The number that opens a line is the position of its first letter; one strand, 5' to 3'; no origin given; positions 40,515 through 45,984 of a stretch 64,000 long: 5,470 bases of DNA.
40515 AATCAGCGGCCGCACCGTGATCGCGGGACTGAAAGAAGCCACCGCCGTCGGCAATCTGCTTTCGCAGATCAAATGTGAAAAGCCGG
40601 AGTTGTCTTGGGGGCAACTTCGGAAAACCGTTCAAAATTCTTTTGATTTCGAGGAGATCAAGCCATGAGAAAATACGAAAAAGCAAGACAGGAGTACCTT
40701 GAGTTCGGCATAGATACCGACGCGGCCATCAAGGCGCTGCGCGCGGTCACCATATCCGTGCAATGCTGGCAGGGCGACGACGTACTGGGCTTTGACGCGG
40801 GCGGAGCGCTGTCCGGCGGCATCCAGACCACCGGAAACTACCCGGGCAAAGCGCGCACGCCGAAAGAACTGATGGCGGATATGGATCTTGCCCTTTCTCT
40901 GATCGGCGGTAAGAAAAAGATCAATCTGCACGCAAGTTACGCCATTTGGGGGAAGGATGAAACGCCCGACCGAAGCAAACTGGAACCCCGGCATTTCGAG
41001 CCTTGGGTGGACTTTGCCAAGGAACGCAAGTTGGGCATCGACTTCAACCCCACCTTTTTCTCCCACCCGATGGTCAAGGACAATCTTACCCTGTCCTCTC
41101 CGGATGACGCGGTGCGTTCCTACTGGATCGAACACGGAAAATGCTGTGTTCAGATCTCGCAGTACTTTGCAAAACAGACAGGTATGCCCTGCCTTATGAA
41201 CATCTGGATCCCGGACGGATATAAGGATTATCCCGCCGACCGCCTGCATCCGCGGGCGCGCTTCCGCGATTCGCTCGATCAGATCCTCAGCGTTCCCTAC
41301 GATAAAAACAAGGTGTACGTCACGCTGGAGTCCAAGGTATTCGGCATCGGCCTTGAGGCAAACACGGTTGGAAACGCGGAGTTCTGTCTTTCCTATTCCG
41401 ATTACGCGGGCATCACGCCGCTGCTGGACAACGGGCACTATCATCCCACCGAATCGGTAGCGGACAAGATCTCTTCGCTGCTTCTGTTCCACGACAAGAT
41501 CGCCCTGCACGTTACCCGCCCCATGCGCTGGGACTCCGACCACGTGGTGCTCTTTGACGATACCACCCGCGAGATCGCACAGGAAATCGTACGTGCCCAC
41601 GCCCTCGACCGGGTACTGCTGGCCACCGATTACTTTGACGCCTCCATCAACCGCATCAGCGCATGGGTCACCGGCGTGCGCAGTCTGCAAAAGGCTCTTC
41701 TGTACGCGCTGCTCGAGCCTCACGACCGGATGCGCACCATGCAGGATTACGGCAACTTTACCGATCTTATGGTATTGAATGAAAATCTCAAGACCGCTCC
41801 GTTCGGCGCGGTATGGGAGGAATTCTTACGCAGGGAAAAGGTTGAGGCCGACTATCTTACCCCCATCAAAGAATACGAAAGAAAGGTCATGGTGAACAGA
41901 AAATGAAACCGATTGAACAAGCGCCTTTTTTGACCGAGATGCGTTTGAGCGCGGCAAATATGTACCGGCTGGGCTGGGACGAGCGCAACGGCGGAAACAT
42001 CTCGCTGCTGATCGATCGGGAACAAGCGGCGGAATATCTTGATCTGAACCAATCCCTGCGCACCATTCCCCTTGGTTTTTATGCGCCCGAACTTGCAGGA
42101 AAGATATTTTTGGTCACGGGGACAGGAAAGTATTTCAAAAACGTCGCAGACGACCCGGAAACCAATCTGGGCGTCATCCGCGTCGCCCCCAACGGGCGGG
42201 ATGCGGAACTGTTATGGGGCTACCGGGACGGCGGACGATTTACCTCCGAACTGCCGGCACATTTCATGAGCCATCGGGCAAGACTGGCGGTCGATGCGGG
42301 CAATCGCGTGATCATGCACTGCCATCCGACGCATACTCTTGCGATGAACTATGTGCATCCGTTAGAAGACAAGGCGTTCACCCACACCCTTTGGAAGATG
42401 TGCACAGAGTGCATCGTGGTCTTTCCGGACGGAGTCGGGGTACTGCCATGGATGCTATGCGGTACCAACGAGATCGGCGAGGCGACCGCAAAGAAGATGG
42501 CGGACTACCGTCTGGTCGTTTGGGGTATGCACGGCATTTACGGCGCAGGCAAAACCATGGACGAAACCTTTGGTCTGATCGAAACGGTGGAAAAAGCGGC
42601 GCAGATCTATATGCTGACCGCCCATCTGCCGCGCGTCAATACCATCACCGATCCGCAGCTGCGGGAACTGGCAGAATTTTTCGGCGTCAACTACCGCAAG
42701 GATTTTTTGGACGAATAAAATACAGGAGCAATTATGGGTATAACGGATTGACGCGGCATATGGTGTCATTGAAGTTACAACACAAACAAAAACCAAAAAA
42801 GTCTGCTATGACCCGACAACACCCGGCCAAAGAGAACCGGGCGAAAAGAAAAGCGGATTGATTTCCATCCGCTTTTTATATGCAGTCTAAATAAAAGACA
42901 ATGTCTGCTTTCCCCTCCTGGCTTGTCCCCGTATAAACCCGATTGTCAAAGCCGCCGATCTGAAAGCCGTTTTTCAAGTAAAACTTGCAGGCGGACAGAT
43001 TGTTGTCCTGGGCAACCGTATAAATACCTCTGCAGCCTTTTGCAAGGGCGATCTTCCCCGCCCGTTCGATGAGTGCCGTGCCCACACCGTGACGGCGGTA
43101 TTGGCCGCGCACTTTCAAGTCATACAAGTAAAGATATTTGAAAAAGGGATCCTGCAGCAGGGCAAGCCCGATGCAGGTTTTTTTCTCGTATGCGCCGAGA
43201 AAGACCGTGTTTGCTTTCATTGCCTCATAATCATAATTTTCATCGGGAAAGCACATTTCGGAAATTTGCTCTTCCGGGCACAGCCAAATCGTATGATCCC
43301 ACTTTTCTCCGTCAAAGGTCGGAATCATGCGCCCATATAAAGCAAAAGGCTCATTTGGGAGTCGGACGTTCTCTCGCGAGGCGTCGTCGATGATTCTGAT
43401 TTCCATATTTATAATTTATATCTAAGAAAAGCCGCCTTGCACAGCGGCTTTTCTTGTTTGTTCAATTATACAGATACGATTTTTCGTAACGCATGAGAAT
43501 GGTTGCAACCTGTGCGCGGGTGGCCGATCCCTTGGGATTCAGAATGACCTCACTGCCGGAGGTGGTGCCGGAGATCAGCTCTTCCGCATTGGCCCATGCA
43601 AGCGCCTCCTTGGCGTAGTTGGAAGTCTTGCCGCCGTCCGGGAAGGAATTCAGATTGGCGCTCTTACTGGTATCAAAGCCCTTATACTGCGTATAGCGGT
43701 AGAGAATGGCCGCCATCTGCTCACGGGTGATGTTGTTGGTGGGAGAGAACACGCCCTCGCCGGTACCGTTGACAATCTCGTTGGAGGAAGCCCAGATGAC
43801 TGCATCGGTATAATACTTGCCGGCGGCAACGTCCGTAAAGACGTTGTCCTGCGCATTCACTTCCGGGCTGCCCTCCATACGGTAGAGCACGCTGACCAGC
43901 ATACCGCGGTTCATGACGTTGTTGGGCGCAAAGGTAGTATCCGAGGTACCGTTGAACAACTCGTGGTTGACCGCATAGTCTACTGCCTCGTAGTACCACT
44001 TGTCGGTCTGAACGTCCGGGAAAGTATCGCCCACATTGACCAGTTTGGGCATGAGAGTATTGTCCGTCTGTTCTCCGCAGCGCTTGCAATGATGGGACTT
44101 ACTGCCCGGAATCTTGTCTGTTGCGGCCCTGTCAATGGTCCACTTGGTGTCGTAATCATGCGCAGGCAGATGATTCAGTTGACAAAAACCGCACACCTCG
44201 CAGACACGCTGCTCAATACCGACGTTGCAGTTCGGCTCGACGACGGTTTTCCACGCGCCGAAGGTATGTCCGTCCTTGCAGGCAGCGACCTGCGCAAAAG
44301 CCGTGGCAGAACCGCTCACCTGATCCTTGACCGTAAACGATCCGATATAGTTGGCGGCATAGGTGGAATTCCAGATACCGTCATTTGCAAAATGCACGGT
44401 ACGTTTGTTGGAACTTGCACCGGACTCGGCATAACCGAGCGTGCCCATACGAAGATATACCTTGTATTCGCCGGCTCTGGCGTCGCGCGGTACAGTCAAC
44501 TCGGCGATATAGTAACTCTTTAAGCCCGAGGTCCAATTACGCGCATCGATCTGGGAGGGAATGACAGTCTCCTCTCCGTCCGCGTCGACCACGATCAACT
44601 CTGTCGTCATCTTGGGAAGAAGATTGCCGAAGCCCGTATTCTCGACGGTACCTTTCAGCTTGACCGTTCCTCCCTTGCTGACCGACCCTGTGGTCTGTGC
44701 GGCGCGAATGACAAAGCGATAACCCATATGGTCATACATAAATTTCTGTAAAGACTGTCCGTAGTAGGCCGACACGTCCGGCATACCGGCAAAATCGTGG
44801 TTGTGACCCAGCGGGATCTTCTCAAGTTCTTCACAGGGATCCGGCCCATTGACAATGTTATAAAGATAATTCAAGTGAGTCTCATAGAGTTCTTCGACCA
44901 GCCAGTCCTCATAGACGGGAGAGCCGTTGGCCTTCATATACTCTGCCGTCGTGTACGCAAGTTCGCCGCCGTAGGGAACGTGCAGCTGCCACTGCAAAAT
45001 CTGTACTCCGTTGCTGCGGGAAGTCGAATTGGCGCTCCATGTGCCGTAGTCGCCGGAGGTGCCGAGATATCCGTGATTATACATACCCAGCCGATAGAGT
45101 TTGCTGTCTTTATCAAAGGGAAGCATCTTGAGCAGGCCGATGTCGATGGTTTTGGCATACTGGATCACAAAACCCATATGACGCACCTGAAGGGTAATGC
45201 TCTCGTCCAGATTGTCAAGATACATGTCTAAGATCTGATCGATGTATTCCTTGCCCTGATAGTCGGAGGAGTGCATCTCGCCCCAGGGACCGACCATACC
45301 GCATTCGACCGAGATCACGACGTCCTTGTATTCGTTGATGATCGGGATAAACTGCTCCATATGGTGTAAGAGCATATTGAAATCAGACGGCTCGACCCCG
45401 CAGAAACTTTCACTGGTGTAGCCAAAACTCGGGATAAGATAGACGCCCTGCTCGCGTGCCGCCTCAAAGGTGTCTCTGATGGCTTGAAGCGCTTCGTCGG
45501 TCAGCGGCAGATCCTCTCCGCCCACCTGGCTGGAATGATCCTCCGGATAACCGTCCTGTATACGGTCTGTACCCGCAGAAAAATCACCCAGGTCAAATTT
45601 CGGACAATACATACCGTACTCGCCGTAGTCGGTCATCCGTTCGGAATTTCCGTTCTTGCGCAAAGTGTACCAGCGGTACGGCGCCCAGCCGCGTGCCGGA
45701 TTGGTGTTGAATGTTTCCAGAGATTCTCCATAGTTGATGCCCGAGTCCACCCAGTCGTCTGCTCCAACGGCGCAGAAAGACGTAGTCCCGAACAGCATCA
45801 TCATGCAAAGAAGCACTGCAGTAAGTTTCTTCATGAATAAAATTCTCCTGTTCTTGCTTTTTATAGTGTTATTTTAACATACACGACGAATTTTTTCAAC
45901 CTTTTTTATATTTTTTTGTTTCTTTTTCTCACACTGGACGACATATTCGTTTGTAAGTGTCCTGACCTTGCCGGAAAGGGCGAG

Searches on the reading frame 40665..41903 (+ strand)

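Call 23: search_protein_families(library=pfam, proteins=[window:40665-41903:+], max_evalue=0.00001)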
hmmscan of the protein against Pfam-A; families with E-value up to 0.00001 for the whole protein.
window:40665-41903:+ (413 aa): 1 family
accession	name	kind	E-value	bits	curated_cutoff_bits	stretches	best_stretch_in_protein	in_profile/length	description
PF06134.17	RhaA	-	1.3e-167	558.7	22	1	2-412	5-417/417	L-rhamnose isomerase (RhaA)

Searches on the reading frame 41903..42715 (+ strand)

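Call 23: search_protein_families(library=pfam, proteins=[window:41903-42715:+], max_evalue=0.00001)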
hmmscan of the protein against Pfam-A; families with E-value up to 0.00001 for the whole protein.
window:41903-42715:+ (271 aa): 1 family
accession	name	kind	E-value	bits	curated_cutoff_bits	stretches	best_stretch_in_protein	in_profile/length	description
PF00596.27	Aldolase_II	-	7.4e-25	88.3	22.2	1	18-236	8-182/183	Class II Aldolase and Adducin N-terminal domain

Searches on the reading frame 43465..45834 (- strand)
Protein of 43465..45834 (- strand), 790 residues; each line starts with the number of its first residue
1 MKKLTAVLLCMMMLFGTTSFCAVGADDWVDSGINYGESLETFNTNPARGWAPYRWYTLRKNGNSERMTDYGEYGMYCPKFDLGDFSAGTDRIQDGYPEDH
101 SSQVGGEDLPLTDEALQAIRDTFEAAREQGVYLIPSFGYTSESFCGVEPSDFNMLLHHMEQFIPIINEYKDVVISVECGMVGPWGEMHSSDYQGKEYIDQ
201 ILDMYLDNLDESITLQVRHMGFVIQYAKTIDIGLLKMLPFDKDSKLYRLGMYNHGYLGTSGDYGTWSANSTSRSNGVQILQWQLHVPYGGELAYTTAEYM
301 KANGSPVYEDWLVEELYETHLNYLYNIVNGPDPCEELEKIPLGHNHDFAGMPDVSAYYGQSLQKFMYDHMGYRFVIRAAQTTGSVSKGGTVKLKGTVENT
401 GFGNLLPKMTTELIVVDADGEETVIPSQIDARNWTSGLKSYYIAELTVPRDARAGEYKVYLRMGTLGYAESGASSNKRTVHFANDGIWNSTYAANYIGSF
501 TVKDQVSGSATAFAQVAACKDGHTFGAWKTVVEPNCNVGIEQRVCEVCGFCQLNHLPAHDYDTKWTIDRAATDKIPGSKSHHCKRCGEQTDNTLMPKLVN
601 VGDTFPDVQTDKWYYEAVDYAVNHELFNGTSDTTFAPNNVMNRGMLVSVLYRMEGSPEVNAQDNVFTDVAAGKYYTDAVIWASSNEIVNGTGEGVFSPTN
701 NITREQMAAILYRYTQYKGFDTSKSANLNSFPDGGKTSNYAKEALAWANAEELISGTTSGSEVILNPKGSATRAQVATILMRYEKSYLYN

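Call 23: search_protein_families(library=pfam, proteins=[window:43465-45834:-], max_evalue=0.00001)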
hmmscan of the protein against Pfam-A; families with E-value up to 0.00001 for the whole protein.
window:43465-45834:- (790 aa): 3 families
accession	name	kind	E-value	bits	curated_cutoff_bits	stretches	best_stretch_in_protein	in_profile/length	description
PF16116.10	DUF4832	-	6.9e-32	111.4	29.2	1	248-484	1-216/216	Domain of unknown function (DUF4832)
PF00395.25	SLH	-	1.7e-29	102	20.8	2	666-708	2-44/44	S-layer homology domain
PF16173.10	DUF4874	-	2.2e-28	99.3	30.1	1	45-220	1-157/159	Domain of unknown function (DUF4874)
